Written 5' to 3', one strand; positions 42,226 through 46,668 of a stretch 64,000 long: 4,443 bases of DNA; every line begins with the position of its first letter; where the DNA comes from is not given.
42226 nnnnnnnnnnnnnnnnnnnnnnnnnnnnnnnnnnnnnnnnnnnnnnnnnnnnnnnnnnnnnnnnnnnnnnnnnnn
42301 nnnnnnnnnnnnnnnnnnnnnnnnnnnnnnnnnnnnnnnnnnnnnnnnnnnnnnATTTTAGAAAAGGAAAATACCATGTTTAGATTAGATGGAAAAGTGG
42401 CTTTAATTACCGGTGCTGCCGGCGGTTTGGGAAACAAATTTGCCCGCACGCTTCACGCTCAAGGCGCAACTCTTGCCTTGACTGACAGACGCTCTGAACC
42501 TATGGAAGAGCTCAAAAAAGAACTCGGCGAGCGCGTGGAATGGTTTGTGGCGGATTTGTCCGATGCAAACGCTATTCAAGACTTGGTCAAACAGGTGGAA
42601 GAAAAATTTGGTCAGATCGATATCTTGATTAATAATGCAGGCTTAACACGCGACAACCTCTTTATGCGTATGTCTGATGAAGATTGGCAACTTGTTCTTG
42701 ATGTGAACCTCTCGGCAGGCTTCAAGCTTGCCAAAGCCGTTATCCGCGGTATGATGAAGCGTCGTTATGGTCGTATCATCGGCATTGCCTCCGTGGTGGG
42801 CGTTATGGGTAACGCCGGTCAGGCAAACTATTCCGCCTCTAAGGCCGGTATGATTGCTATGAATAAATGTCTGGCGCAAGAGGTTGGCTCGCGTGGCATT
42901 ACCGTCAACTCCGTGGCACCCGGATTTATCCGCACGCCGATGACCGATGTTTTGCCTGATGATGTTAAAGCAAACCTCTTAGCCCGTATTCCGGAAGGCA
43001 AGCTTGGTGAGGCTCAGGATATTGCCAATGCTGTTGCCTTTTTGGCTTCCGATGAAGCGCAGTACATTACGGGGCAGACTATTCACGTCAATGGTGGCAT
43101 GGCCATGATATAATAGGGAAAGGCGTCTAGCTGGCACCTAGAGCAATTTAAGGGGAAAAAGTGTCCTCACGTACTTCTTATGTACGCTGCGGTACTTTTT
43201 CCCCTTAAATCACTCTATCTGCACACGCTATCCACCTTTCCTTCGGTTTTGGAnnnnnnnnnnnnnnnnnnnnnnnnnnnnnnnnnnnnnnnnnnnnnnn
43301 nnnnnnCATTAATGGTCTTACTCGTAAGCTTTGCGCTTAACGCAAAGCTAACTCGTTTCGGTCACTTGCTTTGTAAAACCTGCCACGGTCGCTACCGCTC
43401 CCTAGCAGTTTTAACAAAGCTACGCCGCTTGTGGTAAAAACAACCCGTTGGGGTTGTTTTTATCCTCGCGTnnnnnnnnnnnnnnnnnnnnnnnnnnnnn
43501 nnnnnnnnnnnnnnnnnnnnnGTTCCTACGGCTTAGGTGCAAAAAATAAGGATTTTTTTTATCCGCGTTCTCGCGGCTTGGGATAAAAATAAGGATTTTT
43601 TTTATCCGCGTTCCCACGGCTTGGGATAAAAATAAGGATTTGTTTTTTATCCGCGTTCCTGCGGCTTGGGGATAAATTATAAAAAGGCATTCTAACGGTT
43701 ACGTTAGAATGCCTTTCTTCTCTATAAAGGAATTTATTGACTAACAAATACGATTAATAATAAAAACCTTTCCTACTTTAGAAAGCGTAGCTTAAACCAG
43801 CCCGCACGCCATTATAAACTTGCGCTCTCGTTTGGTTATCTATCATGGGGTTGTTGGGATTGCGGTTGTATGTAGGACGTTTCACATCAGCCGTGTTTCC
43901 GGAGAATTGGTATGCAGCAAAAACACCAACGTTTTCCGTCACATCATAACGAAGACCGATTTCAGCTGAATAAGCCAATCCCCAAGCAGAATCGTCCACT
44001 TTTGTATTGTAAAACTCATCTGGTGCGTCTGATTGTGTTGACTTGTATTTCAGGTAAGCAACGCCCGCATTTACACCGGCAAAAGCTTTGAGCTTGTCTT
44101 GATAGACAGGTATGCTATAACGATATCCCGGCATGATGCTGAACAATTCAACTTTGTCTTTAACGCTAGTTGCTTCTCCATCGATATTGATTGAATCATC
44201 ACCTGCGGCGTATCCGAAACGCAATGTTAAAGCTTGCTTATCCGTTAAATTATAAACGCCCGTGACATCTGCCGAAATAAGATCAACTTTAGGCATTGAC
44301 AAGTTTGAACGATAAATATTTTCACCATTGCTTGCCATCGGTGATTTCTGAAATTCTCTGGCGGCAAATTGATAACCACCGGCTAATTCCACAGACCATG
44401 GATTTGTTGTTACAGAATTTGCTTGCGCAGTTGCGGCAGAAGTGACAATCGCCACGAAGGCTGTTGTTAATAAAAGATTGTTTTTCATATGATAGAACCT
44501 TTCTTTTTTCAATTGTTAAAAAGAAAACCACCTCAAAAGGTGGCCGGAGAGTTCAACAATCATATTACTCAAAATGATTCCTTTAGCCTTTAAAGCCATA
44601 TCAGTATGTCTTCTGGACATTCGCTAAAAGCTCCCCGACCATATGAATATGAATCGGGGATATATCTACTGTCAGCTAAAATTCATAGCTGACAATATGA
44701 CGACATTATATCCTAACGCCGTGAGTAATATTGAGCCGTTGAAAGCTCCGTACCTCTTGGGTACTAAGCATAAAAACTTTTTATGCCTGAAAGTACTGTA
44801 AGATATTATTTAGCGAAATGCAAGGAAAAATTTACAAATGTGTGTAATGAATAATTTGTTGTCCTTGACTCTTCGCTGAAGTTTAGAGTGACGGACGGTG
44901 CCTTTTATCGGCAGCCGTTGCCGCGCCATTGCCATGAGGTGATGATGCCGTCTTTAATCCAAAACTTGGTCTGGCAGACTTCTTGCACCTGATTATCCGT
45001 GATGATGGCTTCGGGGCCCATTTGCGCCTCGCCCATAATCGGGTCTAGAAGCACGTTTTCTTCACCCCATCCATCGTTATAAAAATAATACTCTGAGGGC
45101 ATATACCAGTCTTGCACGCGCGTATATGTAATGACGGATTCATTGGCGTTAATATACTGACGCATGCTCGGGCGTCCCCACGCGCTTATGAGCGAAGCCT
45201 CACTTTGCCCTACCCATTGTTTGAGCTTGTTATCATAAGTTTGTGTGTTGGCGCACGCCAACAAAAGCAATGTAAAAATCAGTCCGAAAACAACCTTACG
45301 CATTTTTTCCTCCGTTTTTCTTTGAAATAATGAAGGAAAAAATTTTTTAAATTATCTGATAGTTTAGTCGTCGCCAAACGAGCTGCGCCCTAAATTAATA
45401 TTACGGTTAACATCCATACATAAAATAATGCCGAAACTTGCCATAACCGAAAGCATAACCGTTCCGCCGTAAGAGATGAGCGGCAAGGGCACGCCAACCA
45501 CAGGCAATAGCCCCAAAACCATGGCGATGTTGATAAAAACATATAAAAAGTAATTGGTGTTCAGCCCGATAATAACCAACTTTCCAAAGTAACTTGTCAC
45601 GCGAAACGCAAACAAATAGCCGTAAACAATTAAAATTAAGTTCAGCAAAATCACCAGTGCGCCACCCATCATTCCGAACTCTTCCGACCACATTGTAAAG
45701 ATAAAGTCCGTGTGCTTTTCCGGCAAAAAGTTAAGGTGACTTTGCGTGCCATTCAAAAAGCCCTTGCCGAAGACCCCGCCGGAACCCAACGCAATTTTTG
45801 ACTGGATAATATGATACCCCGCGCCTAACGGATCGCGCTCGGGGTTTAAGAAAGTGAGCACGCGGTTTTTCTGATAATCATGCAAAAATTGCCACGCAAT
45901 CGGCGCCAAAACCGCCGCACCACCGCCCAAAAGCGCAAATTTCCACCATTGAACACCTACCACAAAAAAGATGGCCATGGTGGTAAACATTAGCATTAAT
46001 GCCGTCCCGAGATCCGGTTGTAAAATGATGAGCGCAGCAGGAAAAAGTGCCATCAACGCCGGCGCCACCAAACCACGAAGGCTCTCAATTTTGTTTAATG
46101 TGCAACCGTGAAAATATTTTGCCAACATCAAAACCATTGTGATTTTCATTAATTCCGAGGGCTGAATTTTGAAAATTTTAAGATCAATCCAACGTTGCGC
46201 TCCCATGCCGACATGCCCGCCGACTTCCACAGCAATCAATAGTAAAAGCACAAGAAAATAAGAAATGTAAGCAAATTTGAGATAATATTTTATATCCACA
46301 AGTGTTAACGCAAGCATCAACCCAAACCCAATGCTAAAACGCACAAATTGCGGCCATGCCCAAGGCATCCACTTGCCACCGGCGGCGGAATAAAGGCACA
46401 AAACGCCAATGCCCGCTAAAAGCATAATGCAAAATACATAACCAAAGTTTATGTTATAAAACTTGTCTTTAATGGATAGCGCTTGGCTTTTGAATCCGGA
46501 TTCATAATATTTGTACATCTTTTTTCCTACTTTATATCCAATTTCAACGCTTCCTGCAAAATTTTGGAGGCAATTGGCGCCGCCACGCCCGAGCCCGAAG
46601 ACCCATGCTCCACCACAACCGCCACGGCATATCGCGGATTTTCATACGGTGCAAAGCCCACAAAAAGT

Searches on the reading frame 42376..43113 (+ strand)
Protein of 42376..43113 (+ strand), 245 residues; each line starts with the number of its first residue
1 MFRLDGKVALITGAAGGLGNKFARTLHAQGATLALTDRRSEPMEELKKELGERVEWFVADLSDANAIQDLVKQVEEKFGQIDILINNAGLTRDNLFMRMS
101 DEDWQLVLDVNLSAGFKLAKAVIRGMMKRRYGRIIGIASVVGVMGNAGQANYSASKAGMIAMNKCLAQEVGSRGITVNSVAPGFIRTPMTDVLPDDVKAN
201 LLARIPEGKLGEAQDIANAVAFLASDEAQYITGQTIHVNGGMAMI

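Call 35: search_protein_families(library=pfam, proteins=[window:42376-43113:+], max_evalue=0.001)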
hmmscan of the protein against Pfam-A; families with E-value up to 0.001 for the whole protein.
window:42376-43113:+ (245 aa): 7 families
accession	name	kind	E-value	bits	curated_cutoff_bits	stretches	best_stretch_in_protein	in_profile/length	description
PF13561.12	adh_short_C2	-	1.6e-68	231.2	27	1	13-242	1-235/236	Enoyl-(Acyl carrier protein) reductase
PF00106.31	adh_short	-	4.1e-61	206.3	26.6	1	7-195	1-192/195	short chain dehydrogenase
PF08659.16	KR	-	3.2e-25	89.5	22.6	1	9-178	3-171/180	KR domain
PF01370.27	Epimerase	-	3.2e-06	27.2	20.9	1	9-74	1-63/240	NAD dependent epimerase/dehydratase family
PF13460.12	NAD_binding_10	-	6.7e-06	26.5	27.2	1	13-186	1-147/184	NAD(P)H-binding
PF05368.20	NmrA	-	5e-05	23.5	27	0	8-78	4-74/298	NmrA-like family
PF16363.11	GDP_Man_Dehyd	-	0.0002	21.4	27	1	10-75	1-75/332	GDP-mannose 4,6 dehydratase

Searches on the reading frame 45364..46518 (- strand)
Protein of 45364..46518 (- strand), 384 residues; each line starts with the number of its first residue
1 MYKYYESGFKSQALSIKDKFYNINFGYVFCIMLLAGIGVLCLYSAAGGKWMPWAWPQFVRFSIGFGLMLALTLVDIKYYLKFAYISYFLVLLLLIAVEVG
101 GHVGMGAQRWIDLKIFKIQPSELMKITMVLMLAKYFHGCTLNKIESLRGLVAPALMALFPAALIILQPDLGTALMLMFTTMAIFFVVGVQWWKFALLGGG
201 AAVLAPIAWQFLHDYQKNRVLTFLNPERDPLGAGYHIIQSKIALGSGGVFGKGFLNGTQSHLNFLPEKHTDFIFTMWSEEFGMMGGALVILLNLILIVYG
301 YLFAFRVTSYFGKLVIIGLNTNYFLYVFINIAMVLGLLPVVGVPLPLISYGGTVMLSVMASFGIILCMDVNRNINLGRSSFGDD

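Call 35: search_protein_families(library=pfam, proteins=[window:45364-46518:-], max_evalue=0.001)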
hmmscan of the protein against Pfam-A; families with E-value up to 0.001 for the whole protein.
window:45364-46518:- (384 aa): 1 family
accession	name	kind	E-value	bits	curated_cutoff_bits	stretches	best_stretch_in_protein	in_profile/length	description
PF01098.24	FTSW_RODA_SPOVE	-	8.7e-94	314.9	26.4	1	29-372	6-354/356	Cell cycle protein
